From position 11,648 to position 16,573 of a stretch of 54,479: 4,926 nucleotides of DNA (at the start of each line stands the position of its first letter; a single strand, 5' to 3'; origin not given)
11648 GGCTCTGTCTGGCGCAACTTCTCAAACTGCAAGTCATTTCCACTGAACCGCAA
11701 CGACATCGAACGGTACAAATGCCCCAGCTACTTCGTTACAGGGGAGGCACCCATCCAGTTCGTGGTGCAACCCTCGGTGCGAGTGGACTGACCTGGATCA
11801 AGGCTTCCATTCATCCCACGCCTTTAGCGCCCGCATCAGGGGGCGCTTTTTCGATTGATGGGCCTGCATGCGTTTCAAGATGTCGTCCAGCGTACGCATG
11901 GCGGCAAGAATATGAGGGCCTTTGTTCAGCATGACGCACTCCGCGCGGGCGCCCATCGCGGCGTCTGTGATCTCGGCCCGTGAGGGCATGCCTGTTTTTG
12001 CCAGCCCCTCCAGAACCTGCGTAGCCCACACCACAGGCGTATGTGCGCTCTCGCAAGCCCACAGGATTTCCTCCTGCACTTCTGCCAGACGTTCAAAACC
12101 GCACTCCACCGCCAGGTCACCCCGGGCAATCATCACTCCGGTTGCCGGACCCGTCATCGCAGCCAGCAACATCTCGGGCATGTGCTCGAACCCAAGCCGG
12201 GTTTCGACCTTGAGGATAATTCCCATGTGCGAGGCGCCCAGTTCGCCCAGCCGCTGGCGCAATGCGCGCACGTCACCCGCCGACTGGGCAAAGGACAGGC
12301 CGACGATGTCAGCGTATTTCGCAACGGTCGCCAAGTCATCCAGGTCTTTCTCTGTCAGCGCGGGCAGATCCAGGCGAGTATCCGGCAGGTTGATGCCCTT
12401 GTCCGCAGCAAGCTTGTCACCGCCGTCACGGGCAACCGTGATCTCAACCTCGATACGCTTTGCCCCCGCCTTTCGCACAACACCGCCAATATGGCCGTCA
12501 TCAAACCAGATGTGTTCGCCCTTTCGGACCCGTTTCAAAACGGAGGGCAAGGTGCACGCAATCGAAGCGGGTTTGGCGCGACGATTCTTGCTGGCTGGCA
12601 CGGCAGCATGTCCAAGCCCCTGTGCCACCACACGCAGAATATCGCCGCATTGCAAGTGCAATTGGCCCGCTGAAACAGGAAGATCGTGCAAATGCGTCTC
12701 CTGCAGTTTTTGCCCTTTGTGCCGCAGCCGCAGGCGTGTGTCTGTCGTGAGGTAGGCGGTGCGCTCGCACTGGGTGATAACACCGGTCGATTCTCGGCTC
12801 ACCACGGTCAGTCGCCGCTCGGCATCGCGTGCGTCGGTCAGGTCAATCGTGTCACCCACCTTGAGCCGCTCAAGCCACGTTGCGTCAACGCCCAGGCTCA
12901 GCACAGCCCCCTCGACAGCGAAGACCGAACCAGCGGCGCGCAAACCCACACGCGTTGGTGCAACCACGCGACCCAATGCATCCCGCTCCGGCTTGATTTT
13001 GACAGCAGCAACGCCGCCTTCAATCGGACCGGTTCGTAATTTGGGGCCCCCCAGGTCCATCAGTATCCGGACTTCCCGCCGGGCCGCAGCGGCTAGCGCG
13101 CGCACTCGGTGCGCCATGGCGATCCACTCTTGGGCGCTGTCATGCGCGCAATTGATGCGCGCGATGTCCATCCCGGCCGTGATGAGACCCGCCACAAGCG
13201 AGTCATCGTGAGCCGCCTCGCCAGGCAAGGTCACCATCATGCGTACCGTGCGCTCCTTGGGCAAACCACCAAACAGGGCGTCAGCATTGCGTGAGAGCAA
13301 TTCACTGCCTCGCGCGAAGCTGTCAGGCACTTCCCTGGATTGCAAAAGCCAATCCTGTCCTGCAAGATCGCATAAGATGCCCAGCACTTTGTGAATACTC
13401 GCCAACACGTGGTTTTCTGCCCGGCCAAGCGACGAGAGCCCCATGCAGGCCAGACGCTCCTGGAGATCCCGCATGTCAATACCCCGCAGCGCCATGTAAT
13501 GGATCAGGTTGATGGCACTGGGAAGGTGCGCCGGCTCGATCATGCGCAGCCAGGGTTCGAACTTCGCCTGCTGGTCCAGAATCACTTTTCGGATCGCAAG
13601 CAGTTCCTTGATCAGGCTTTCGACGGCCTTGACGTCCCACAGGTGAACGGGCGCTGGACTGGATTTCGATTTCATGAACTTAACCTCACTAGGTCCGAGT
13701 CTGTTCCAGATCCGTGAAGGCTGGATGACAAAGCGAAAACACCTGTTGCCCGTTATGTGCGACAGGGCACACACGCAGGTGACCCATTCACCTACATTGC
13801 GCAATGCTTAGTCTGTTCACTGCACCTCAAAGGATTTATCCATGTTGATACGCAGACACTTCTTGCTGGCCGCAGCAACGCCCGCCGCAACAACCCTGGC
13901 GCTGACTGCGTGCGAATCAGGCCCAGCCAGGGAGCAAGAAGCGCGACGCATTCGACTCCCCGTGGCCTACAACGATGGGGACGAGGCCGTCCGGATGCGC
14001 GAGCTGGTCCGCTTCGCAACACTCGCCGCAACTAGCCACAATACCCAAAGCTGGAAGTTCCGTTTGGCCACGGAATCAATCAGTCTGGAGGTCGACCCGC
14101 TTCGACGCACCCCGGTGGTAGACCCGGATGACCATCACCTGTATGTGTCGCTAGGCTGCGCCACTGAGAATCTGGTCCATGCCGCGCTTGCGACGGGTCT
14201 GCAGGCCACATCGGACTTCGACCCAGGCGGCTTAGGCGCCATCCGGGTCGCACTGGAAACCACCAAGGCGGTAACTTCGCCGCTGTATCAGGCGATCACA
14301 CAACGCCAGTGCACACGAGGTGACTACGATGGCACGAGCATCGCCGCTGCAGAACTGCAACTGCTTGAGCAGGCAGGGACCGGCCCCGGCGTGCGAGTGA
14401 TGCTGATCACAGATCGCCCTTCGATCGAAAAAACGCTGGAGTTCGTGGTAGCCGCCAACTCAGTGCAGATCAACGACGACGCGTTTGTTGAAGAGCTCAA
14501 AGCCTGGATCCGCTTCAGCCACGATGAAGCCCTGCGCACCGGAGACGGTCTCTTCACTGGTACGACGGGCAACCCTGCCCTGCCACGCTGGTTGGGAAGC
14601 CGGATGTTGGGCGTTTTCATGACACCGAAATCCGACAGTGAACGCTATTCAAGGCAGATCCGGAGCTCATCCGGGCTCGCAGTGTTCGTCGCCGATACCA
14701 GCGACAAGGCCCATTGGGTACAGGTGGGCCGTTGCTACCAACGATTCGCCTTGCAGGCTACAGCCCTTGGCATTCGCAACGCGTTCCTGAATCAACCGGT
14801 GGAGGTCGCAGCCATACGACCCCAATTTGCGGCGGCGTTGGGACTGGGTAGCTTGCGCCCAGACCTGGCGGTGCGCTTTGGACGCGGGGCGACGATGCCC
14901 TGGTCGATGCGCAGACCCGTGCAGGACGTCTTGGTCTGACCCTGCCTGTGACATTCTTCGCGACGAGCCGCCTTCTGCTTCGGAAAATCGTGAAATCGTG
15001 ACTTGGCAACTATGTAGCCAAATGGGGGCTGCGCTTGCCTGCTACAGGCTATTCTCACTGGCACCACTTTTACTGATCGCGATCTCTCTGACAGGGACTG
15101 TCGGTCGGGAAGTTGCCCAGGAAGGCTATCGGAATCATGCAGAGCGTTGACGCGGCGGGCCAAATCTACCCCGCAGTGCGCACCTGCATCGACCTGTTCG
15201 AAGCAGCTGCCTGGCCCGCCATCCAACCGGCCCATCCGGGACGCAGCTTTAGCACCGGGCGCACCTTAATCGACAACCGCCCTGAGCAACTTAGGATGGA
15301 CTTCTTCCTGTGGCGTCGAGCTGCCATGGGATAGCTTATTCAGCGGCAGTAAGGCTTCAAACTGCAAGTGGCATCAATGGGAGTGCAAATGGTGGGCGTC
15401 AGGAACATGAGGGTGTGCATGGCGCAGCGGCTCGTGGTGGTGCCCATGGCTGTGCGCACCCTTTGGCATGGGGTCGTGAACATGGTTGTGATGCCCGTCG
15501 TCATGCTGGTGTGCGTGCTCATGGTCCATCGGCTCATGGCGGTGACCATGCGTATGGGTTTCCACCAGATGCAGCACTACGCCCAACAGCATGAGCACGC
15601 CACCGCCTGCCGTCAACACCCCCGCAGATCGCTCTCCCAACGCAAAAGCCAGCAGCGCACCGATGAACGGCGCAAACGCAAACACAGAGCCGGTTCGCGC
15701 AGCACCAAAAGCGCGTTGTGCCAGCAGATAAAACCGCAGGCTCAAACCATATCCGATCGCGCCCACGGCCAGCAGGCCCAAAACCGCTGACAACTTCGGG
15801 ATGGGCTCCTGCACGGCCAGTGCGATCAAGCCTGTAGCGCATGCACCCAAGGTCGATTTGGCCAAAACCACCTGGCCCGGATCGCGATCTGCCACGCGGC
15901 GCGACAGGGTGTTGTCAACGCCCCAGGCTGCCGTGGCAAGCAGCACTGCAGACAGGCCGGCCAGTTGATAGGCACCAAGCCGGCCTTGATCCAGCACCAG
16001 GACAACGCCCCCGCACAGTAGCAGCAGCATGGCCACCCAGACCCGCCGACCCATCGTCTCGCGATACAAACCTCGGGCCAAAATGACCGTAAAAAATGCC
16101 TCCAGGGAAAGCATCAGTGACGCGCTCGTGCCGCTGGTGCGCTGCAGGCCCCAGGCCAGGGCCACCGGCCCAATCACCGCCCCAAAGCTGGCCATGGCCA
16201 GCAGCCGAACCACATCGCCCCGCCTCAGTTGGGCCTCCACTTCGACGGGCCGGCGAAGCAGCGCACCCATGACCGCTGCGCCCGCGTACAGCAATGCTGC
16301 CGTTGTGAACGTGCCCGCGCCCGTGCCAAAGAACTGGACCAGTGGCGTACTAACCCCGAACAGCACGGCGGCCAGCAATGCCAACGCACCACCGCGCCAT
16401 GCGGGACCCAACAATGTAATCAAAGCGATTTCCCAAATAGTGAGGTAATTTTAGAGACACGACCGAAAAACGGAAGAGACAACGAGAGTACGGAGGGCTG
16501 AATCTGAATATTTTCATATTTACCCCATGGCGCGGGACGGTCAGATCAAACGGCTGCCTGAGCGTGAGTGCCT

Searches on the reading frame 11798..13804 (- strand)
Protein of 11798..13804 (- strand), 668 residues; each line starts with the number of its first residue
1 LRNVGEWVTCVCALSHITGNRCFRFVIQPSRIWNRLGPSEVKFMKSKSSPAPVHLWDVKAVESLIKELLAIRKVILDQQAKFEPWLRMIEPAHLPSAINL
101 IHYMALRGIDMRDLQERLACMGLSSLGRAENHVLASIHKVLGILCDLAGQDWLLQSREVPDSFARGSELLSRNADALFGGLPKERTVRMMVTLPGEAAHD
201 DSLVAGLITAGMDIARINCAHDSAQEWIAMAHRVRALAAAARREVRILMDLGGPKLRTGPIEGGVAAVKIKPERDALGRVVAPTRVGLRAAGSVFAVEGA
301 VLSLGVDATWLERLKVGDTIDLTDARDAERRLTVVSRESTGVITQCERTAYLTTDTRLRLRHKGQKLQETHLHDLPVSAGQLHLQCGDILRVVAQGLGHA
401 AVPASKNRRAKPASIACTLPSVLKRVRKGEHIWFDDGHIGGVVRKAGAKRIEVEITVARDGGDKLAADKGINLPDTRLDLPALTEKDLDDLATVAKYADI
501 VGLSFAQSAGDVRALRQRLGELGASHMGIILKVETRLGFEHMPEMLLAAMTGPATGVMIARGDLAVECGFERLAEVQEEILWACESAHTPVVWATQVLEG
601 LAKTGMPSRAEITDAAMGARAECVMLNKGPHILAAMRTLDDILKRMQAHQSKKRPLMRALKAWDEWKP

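Call 61: search_protein_families(library=pfam, proteins=[window:11798-13804:-])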
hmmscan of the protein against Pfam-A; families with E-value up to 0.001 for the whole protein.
window:11798-13804:- (668 aa): 1 family
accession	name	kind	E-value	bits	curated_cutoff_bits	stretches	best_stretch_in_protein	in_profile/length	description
PF00224.27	PK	-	1.1e-54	186.2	30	2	405-627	99-315/328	Pyruvate kinase, barrel domain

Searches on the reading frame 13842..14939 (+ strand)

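Call 61: search_protein_families(library=pfam, proteins=[window:13842-14939:+])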
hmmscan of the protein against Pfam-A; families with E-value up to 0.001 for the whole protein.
window:13842-14939:+ (365 aa): 2 families
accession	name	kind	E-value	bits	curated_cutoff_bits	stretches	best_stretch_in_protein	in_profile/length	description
PF14512.11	TM1586_NiRdase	-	3.4e-05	24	27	0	43-83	151-192/215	Putative TM nitroreductase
PF00881.29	Nitroreductase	-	6.8e-05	23.5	23.5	0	52-76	20-44/167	Nitroreductase family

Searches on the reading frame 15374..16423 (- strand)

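Call 61: search_protein_families(library=pfam, proteins=[window:15374-16423:-])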
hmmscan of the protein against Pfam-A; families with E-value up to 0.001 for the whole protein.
window:15374-16423:- (349 aa): 2 families
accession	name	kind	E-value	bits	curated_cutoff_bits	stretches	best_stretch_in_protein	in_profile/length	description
PF00892.27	EamA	-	9.5e-25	87.9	28.2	2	11-143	3-134/135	EamA-like transporter family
PF03151.22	TPT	-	0.0001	22.3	30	1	39-180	33-170/291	Triose-phosphate Transporter family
